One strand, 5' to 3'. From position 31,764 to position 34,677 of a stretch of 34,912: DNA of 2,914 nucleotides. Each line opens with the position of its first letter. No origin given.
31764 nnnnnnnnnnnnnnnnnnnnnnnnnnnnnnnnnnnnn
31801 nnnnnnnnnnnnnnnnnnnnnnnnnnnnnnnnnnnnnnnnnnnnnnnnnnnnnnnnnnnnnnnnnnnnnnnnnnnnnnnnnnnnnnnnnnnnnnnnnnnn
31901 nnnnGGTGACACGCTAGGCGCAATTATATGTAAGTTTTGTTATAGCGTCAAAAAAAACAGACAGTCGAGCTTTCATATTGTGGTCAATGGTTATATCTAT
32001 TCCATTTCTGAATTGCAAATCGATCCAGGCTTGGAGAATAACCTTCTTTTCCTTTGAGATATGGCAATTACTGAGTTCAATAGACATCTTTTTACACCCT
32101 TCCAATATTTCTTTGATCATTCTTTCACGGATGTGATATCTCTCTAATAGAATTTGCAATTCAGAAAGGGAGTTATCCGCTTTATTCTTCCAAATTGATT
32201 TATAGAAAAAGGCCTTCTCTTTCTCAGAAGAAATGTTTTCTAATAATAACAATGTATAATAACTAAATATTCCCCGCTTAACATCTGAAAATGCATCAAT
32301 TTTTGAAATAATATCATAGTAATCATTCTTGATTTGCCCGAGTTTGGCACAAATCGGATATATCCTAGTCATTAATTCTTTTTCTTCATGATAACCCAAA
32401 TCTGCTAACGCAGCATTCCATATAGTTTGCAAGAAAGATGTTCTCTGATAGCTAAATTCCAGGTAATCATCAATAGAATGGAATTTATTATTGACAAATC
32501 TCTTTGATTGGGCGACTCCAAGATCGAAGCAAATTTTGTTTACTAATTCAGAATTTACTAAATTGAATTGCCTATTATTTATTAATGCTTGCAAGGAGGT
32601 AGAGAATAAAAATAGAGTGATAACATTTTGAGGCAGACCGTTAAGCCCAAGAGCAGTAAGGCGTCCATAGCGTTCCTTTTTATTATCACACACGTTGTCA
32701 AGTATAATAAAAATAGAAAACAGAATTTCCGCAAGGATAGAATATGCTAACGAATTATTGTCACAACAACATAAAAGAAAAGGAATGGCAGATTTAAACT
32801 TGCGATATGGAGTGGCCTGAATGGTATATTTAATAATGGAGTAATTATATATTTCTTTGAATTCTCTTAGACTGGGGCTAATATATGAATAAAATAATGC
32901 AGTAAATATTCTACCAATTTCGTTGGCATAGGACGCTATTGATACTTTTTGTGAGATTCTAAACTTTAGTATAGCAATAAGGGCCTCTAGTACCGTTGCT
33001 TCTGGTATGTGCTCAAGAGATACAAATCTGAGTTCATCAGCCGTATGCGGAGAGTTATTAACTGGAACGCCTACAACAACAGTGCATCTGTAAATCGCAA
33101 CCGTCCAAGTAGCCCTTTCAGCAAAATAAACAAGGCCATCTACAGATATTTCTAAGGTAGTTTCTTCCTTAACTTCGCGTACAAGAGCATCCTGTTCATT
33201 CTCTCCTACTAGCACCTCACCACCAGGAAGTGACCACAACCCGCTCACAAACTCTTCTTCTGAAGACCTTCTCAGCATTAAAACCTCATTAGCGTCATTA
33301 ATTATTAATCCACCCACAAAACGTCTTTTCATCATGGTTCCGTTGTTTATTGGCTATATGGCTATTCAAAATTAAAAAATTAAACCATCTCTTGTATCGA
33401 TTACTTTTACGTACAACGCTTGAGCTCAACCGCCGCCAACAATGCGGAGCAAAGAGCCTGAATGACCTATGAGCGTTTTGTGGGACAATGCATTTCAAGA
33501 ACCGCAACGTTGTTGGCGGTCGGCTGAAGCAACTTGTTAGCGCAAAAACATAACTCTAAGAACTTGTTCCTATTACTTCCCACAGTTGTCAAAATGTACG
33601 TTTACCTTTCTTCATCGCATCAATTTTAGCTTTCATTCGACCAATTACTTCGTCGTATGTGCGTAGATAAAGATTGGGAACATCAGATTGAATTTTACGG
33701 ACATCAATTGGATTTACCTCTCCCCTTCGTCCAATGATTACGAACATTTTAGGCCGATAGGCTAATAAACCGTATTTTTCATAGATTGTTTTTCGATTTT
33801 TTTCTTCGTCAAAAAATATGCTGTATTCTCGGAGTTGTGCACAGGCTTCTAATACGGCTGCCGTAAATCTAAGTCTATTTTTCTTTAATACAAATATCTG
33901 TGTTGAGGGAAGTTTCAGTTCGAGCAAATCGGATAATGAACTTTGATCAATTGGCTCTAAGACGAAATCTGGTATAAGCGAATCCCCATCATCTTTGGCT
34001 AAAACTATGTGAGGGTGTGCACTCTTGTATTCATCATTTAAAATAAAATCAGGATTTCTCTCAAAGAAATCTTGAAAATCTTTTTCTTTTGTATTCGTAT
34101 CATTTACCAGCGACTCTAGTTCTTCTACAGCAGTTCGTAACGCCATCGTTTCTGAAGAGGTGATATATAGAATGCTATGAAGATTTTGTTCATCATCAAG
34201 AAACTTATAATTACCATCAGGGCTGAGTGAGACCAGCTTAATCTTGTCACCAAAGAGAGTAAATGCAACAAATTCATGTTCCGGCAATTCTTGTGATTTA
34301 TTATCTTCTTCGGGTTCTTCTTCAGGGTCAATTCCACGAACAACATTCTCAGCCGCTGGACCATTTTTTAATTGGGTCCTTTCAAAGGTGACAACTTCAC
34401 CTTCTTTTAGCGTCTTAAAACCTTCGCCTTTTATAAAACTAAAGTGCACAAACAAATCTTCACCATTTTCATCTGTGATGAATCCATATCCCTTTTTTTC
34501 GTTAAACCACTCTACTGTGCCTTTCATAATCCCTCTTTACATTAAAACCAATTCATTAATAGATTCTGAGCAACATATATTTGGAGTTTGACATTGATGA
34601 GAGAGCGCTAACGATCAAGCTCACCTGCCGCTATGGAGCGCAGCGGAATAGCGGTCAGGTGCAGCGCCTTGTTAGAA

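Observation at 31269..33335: Two-gene cassette: Nudix / polyprenyl-synthase-like fusion plus a membrane-anchored protein, a candidate undescribed system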

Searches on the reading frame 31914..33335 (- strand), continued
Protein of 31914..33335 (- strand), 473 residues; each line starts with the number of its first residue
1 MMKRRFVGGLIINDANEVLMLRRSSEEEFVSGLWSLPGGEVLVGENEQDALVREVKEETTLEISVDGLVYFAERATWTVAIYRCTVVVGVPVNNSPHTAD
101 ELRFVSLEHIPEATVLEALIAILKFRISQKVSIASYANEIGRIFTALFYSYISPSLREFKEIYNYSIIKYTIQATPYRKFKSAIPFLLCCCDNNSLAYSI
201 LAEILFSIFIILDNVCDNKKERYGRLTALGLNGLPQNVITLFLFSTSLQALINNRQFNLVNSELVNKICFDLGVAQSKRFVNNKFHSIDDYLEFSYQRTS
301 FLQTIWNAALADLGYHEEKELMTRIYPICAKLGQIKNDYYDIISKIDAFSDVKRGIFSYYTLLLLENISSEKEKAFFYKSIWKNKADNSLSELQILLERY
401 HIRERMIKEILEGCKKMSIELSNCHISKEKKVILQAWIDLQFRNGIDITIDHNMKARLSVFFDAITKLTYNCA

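Call 95: search_protein_families(library=pfam, proteins=[L010:5078-6043:+, L010:6210-9410:-, L001:1355-2167:+, L001:12088-12381:-], max_evalue=0.01)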
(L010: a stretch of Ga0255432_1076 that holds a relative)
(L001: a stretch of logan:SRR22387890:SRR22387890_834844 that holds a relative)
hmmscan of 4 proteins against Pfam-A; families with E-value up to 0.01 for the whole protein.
L010:5078-6043:+ (321 aa): 5 families
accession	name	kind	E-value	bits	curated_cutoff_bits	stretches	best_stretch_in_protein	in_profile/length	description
PF00958.27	GMP_synt_C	-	1.6e-17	63.8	27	1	240-319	12-91/92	GMP synthase C terminal domain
PF02540.23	NAD_synthase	-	1e-08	35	21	1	29-104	17-93/242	NAD synthase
PF01171.26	ATP_bind_3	-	2.2e-06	27.9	27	1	35-190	4-158/182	PP-loop family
PF00733.27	Asn_synthase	-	1.3e-05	25.4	21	1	37-154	24-139/354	Asparagine synthase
PF06508.19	QueC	-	0.00095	19.2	22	1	33-93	2-61/210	Queuosine biosynthesis protein QueC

L010:6210-9410:- (1066 aa): 13 families
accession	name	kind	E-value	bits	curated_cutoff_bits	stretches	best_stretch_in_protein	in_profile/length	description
PF25596.1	CPSase_L_D1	-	2.3e-100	331.1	27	2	551-662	2-117/118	Carbamoyl phosphate synthase preATP-grasp domain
PF02786.22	CPSase_L_D2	-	2.6e-94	315.1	19.8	2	128-333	1-210/211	Carbamoyl-phosphate synthase L chain, ATP binding domain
PF02222.28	ATP-grasp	-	2.2e-23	83.3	27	2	136-304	3-164/179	ATP-grasp domain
PF02787.25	CPSase_L_D3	-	5.2e-23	81.3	26.6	1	423-501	2-79/80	Carbamoyl-phosphate synthetase large chain, oligomerisation domain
PF02142.27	MGS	-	1.8e-22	79.7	24.1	1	949-1032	3-93/94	MGS-like domain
PF07478.18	Dala_Dala_lig_C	-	8.4e-17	61.8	24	2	148-301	21-174/204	D-ala D-ala ligase C-terminus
PF15632.11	ATPgrasp_Ter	-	1.3e-10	41.6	29.1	1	798-868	46-115/131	ATP-grasp in the biosynthetic pathway with Ter operon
PF02655.19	ATP-grasp_3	-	2e-10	41.4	23.2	2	128-303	3-157/160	ATP-grasp domain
PF01071.24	GARS_A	-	4.5e-08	33.6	27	1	132-263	6-145/194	Phosphoribosylglycinamide synthetase, ATP-grasp (A) domain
PF13549.11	ATP-grasp_5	-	4.8e-07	29.8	27.6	1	133-169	16-52/221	ATP-grasp domain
PF08442.15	ATP-grasp_2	-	8.3e-07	29.3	29.5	1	133-231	8-122/202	ATP-grasp domain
PF08443.16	RimK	-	3.8e-06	27.1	21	0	664-751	1-85/188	RimK-like ATP-grasp domain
PF14397.11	ATPgrasp_ST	-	0.00065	19.4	31.4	0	127-198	20-95/278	Sugar-transfer associated ATP-grasp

L001:1355-2167:+ (270 aa): 0 families

L001:12088-12381:- (97 aa): 1 family
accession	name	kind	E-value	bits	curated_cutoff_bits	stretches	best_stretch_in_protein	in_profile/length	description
PF04002.20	RadC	-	0.00032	21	22.1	1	14-42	93-121/121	RadC-like JAB domain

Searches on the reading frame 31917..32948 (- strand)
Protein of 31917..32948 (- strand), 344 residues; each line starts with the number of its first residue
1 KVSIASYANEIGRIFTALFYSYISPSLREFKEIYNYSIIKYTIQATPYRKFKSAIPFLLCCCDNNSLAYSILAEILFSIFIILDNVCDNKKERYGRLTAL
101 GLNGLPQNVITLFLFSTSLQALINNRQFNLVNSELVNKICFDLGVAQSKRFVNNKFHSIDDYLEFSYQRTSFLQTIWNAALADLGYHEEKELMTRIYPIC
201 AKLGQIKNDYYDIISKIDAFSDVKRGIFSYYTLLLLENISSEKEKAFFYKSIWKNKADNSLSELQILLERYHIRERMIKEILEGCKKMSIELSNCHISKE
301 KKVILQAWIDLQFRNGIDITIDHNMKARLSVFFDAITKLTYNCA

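Call 77: search_solved_structures(query=A6, max_evalue=1, show_alignments=2)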
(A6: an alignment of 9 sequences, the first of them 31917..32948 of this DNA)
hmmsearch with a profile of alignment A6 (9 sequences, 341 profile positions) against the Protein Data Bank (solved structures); distinct sequences matched with E-value up to 1: 72 (the best 60 are shown).
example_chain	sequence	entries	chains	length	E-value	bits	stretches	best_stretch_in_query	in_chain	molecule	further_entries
6kd7_A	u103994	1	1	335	2.9e-08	36.7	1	64-305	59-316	Polyprenyl synthetase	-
4jxy_A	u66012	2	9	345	2.9e-06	30.1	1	63-216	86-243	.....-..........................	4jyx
5ze6_A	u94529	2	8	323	6.8e-06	28.9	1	65-214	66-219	Octaprenyl diphosphate synthase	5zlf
3wjk_A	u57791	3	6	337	7.5e-06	28.7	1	65-214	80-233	Octaprenyl diphosphate synthase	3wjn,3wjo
9imq_A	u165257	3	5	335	1.5e-05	27.8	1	68-231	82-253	Nonaprenyl diphosphate synthase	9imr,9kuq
1wy0_A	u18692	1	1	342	5.4e-05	25.9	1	70-253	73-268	geranylgeranyl pyrophosphate synthetase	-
9k9b_A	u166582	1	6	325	8.9e-05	25.2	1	62-177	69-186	Solanesyl diphosphate synthase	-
3mzv_A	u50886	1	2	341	0.00015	24.5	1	66-271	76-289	Decaprenyl diphosphate synthase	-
5h9d_A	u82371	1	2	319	0.00015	24.4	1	66-274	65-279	Farnesyl pyrophosphate synthetase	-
4jxn_A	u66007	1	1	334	0.00021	24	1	68-271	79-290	Octaprenyl-diphosphate synthase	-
9k9c_A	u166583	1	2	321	0.00028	23.6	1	58-213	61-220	Solanesyl diphosphate synthase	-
9kcy_A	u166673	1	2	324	0.00028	23.5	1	58-213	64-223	Solanesyl diphosphate synthase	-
5ern_A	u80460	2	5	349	0.00031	23.4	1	80-234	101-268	Fusicoccadiene synthase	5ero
4lob_A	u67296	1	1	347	0.00044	22.9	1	63-217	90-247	Polyprenyl synthetase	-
9ims_A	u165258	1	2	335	0.00051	22.7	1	69-231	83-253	Nonaprenyl diphosphate synthase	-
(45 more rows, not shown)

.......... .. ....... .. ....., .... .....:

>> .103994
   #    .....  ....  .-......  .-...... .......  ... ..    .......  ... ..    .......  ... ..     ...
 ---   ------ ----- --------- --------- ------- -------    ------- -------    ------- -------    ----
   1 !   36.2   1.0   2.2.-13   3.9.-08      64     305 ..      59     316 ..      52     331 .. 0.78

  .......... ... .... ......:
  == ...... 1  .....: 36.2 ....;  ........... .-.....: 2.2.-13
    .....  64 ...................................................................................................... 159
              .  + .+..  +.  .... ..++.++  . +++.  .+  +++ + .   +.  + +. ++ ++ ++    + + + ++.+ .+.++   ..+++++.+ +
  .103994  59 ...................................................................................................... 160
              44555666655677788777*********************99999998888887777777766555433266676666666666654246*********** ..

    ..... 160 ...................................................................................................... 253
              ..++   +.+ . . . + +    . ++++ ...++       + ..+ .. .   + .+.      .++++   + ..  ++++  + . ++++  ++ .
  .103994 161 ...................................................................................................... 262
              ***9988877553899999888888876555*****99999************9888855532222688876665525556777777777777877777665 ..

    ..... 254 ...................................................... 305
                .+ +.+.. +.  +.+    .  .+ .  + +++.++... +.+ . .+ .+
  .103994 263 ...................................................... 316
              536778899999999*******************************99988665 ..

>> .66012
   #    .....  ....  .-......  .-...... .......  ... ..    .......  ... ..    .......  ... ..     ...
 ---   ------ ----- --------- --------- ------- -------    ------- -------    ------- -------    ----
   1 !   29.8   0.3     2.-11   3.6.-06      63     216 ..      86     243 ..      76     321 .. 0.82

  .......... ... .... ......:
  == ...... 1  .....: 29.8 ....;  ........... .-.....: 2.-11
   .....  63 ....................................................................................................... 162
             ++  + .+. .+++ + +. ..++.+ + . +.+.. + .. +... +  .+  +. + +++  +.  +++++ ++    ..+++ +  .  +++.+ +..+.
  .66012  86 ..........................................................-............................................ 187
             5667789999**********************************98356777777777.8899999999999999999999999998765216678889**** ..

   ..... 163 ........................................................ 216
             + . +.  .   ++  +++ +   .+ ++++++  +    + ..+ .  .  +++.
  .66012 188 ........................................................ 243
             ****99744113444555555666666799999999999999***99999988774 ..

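Call 100: search_dna_similar(query=window:31917-32948:-, collection=plasmids, mode=protein, max_evalue=0.001, max_rows=10)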
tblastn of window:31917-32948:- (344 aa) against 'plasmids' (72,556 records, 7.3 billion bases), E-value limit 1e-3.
No match.

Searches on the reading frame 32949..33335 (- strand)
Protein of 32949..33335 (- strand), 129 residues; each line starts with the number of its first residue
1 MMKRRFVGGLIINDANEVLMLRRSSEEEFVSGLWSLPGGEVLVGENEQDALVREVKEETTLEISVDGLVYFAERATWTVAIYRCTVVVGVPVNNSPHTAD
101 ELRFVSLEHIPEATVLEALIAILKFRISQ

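Call 73: search_solved_structures(query=window:32949-33335:-, max_evalue=0.001)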
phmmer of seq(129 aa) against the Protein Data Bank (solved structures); distinct sequences matched with E-value up to 0.001: 20.
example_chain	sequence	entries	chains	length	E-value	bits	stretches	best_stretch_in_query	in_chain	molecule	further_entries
5zrc_A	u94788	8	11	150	1.9e-10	44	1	2-110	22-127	Putative mutator protein MutT2/NUDIX hydrolase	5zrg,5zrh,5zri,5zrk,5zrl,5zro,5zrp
5x1x_A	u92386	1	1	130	8.7e-09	38.7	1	6-93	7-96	Mutator mutT protein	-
3id9_A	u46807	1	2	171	2.5e-08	37.2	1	7-85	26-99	MutT/NUDIX family protein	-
3hhj_A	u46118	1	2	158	1.9e-07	34.3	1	11-92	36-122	Mutator mutT protein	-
3grn_A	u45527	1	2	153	3.7e-07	33.4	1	8-81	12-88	MutT related protein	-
4v14_A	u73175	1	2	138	6.5e-07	32.6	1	4-64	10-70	MUTATOR MUTT PROTEIN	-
1sjy_A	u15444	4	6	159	1.5e-06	31.4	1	5-64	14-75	MutT/nudix family protein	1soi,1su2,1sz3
1mut_A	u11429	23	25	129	7.2e-06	29.2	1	2-60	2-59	NUCLEOSIDE TRIPHOSPHATE PYROPHOSPHOHYDROLASE | Mutator mutT protein | 7,8-dihydro-8-oxoguanine-triphosphatase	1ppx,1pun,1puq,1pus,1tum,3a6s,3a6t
2rrk_A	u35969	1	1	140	9.6e-06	28.8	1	8-72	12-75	CTP pyrophosphohydrolase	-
3gg6_A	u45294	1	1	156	9.9e-06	28.8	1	10-94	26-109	Nucleoside diphosphate-linked moiety X motif 18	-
3ees_A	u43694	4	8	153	5.6e-05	26.4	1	9-69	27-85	Probable pyrophosphohydrolase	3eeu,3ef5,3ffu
3r03_A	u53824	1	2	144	8.4e-05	25.8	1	11-67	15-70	NUDIX hydrolase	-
4hvy_A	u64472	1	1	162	0.0001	25.5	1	10-94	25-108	Nucleoside diphosphate-linked moiety X motif 18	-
4dyw_A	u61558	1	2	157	0.00012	25.3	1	7-118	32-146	MutT/NUDIX family protein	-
3o8s_A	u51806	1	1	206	0.00023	24.4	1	31-73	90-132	ADP-ribose pyrophosphatase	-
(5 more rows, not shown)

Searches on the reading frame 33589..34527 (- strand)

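Call 3: search_protein_families(library=pfam, proteins=[window:33589-34527:-], max_evalue=1)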
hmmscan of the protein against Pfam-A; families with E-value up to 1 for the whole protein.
window:33589-34527:- (312 aa): 2 families
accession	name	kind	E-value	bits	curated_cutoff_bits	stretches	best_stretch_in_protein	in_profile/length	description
PF00313.28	CSD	-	1.4e-25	89.4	27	1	1-63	1-64/66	'Cold-shock' DNA-binding domain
PF14082.12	SduA_C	-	1.2e-12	48.7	27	1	146-294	2-158/159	Shedu protein SduA, C-terminal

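Call 4: search_protein_families(library=padloc, proteins=[window:33589-34527:-], max_evalue=1)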
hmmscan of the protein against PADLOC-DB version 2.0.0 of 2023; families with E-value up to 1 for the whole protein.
window:33589-34527:- (312 aa): 14 families
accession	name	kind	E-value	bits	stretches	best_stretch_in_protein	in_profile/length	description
PDLC00383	SduA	-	4.7e-23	79.9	1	140-301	239-405/408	DUF4263 domain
PDLC00377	SduA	-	1.4e-13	48.6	1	109-302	199-399/402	DUF4263 domain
PDLC00378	SduA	-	1.7e-12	45.4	1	130-299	8-191/287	DUF4263 domain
PDLC02916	CSD_V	-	3e-12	44.2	1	2-63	3-62/64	-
PDLC00397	SduA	-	5.3e-11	40.7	1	131-302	34-222/227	DUF4263 domain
PDLC00402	SduA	-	7.2e-11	39.7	1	128-307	159-336/354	DUF4263 domain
PDLC00405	SduA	-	1.2e-10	39.4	1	124-299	134-306/323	DUF4263 domain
PDLC00398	SduA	-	4.7e-08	30.7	1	135-272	27-177/289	DUF4263 domain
PDLC00389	SduA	-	7.1e-07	27.1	1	129-309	209-380/383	DUF4263 domain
PDLC00387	SduA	-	2.1e-06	24.6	1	124-306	372-544/546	DUF4263 domain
PDLC00392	SduA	-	2.2e-06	25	1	132-289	196-368/396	DUF4263 domain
PDLC00382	SduA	-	6.2e-06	23.8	1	131-219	129-222/336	DUF4263 domain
PDLC00401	SduA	-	3.8e-05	21.3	1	213-297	303-380/404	DUF4263 domain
PDLC00384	SduA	-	0.0073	13.1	1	126-164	270-306/476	DUF4263 domain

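Call 5: search_protein_families(library=ncbifam, proteins=[window:33589-34527:-], max_evalue=1)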
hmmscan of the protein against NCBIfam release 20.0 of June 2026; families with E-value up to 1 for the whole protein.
window:33589-34527:- (312 aa): 12 families
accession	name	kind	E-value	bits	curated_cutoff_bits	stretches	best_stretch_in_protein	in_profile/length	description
NF049933.1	TransAntitermCspE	equivalog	7.4e-25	86.9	120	1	2-63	5-67/69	transcription antiterminator/RNA stability regulator CspE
NF007062.0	PRK09507.1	subfamily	4e-22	77.9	133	1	1-63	4-67/69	transcription antiterminator/RNA stability regulator CspE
NF008190.0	PRK10943.1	subfamily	2.5e-21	75.4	137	1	1-63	4-67/69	cold shock-like protein CspC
NF007679.0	PRK10354.1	subfamily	1.8e-18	66.6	130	1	1-63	5-68/70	RNA chaperone/antiterminator CspA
TIGR02381.1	cspD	equivalog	6.3e-18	64.5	115.4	1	2-63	3-65/68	cold shock domain-containing protein CspD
NF007378.0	PRK09890.1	equivalog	1.4e-16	60.4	144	1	1-63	5-68/70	cold shock protein CspG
NF007405.0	PRK09937.1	equivalog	3e-15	56.1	152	1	2-62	3-64/74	cold shock-like protein CspD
NF011574.0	PRK14998.1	equivalog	4.9e-15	55.5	147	1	2-63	3-65/73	cold shock-like protein CspD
NF038236.1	retron_eff_Se72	equivalog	2.8e-11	43.2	82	1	3-63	1-60/62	retron Se72 family effector protein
NF012007.0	PRK15463.1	subfamily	1.4e-05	24.8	111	1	1-62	5-67/70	cold shock-like protein CspF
NF012008.0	PRK15464.1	equivalog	0.0086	16.2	141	1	1-62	5-67/70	cold shock-like protein CspH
NF046001.1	SecDF_plasm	equivalog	0.022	12.8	500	1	11-126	119-207/878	protein translocase subunit SecDF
